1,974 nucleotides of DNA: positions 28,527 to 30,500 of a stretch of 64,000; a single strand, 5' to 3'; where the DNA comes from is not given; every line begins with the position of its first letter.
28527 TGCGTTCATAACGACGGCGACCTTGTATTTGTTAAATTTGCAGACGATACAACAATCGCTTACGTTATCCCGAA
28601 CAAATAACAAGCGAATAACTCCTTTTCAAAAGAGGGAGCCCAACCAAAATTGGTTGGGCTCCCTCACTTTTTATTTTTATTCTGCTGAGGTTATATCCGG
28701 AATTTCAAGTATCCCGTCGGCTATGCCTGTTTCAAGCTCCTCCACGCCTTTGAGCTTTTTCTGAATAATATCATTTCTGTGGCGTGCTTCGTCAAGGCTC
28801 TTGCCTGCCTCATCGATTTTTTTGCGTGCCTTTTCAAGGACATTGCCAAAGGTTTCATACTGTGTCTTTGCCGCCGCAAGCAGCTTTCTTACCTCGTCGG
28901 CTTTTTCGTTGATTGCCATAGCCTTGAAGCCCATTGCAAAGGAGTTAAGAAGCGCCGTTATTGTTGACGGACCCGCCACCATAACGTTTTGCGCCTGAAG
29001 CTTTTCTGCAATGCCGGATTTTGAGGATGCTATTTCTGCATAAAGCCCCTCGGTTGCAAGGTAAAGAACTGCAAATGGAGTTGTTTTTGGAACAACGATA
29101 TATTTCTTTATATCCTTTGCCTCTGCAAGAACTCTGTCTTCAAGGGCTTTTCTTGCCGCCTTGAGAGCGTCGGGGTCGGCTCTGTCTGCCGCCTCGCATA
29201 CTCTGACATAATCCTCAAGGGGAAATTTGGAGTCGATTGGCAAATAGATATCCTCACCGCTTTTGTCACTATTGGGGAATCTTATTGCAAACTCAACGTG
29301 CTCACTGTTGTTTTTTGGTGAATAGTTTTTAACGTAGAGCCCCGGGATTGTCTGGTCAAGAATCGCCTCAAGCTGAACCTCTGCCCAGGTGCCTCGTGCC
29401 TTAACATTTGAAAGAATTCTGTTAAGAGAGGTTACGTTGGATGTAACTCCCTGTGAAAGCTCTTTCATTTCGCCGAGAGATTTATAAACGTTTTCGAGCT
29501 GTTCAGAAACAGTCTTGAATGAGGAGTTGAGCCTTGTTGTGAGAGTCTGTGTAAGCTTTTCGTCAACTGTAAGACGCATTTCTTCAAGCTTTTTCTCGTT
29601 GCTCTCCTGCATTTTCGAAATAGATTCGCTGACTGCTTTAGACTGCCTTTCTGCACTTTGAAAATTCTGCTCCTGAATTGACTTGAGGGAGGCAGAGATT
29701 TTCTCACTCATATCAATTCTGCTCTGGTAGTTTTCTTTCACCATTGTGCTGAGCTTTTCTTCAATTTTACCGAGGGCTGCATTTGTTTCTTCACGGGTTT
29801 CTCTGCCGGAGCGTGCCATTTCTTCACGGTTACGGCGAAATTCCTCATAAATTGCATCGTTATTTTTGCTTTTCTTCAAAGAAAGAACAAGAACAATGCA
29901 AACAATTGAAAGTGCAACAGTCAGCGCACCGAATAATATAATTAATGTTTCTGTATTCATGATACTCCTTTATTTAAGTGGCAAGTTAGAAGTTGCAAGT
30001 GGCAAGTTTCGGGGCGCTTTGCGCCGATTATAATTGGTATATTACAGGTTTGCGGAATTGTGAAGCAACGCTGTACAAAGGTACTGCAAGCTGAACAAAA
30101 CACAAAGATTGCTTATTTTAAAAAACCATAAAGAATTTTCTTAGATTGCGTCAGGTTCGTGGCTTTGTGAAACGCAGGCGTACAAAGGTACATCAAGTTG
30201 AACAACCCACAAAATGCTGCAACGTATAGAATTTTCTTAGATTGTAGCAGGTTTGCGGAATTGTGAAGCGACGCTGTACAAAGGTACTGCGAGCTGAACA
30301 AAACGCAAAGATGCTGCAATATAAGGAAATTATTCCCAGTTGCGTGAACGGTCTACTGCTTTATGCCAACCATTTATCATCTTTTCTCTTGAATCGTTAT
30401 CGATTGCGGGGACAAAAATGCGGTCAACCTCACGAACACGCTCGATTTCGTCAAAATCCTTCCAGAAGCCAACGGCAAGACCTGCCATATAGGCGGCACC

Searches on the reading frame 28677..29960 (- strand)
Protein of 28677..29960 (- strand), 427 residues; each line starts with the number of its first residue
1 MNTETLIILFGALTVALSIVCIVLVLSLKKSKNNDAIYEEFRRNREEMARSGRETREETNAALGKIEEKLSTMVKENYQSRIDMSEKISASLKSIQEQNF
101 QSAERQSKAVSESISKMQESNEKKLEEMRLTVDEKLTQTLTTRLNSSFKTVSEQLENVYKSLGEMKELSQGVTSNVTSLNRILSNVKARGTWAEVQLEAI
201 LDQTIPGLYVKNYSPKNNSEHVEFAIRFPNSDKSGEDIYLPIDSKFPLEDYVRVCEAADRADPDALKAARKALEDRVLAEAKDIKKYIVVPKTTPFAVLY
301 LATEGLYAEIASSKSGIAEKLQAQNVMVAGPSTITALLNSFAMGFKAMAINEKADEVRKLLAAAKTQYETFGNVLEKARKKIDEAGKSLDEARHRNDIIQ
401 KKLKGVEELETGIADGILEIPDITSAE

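Call 16: search_protein_families(library=pfam, proteins=[window:28677-29960:-])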
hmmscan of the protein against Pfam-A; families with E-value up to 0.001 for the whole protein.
window:28677-29960:- (427 aa): 2 families
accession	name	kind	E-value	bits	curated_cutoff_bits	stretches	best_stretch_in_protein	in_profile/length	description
PF02646.22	RmuC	-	1.6e-66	224.8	26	1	123-410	1-285/291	RmuC family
PF03036.21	Perilipin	-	0.00073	19.1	33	0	53-172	234-361/403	Perilipin family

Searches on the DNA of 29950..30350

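Call 88: search_rna_families(source=window, start=29950, end=30350, threshold=evalue, max_evalue=1)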
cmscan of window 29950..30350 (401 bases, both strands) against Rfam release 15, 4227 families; matches with E-value up to 1: 0.
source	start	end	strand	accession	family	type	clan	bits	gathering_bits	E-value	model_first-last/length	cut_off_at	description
